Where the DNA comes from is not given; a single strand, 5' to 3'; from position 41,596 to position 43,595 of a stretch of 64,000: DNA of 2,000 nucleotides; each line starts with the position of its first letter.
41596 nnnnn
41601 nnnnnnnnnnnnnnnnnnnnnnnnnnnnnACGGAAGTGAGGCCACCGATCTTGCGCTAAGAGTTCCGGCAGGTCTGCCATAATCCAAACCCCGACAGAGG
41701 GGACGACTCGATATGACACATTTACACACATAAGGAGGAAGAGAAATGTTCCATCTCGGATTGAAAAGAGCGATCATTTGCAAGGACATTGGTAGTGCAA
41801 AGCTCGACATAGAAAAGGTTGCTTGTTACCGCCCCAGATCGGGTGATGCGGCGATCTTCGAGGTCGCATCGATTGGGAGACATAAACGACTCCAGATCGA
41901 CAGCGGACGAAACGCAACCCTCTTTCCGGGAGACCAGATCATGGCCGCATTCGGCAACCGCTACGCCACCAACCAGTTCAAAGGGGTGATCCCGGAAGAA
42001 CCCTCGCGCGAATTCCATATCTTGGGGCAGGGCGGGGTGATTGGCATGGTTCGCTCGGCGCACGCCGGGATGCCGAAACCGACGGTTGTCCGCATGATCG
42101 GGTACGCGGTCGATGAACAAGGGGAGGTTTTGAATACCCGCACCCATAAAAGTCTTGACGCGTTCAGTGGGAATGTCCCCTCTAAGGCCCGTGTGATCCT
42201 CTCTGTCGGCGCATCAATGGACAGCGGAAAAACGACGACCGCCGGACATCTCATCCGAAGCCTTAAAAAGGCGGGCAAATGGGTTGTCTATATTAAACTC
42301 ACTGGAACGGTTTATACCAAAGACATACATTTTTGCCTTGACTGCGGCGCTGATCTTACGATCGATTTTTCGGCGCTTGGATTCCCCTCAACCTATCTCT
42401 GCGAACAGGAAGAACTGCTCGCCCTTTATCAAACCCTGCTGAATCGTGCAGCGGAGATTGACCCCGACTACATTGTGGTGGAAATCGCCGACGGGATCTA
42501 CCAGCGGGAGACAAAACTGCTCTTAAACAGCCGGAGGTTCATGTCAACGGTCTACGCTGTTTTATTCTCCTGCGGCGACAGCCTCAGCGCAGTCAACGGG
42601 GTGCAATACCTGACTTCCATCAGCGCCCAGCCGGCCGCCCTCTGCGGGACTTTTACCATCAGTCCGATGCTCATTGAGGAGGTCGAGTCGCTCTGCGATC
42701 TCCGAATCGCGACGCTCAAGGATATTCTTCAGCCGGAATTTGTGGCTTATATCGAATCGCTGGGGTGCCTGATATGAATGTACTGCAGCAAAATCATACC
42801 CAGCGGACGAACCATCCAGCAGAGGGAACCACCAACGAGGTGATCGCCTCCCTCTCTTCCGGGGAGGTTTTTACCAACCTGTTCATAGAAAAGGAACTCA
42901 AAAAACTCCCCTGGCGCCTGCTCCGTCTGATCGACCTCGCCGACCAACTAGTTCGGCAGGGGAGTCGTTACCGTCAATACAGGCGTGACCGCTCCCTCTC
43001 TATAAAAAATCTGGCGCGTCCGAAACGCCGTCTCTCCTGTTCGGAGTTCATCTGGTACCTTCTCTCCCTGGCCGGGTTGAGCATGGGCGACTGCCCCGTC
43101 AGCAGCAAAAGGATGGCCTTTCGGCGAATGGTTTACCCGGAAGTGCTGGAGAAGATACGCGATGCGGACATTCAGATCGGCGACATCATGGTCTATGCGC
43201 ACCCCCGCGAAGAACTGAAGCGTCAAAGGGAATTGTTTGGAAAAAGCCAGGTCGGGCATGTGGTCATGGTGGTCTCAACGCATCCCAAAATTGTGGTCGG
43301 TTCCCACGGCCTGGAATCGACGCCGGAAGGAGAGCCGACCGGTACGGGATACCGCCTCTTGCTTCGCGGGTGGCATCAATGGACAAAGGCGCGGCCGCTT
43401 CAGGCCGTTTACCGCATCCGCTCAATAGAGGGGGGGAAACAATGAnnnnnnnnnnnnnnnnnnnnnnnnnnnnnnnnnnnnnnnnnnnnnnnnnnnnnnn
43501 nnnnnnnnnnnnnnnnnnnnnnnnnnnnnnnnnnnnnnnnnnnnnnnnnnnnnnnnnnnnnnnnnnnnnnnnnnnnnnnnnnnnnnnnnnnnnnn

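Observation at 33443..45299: Four promoters share a 4 x TTNACA array with exact 11-bp periodicity (Pho boxes), defining a local Pho regulon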

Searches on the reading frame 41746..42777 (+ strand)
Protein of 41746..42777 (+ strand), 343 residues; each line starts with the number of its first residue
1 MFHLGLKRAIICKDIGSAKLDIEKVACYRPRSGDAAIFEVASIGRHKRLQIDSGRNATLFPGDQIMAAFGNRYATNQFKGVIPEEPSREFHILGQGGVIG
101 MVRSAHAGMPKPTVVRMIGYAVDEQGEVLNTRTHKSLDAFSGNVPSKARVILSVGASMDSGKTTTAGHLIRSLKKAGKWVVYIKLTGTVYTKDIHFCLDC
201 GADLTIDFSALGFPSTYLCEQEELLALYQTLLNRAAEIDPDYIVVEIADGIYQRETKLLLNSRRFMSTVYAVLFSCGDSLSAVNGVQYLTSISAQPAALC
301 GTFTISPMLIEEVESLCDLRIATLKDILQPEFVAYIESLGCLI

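Call 9: search_protein_families(library=pfam, proteins=[window:41746-42777:+])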
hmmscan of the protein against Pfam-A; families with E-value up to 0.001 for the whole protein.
window:41746-42777:+ (343 aa): 0 families

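Call 44: search_protein_families(library=ncbifam, proteins=[window:41746-42777:+], max_evalue=0.00001)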
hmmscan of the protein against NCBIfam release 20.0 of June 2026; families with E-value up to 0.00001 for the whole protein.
window:41746-42777:+ (343 aa): 0 families

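Call 59: search_protein_families(library=pfam, proteins=[window:41746-42777:+], max_evalue=0.1)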
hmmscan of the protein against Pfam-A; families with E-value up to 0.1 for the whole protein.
window:41746-42777:+ (343 aa): 4 families
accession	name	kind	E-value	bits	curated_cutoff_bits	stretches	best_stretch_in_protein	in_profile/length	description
PF01656.29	CbiA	-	0.0064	16.9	25.4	1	159-185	9-35/125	CobQ/CobB/MinD/ParA nucleotide binding domain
PF07755.17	DUF1611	-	0.0088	15.9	25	1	146-183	10-47/201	Domain of unknown function (DUF1611_C) P-loop domain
PF03205.20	MobB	-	0.027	14.8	26.6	1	151-187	1-37/133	Molybdopterin guanine dinucleotide synthesis protein B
PF11880.13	DUF3400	-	0.056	13.5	25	0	236-249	7-20/45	Domain of unknown function (DUF3400)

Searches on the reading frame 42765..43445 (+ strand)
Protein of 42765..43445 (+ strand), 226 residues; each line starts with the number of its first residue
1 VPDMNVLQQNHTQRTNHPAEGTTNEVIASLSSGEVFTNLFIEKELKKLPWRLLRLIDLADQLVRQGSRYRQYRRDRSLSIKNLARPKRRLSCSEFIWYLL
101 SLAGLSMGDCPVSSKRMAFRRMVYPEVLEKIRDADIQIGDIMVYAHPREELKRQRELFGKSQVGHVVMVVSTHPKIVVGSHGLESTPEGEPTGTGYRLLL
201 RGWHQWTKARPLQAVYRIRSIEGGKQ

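Call 7: search_protein_families(library=pfam, proteins=[window:42765-43445:+])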
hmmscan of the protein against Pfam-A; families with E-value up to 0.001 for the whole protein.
window:42765-43445:+ (226 aa): 0 families

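Call 59: search_protein_families(library=pfam, proteins=[window:42765-43445:+], max_evalue=0.1)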
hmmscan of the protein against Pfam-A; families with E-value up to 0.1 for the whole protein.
window:42765-43445:+ (226 aa): 0 families
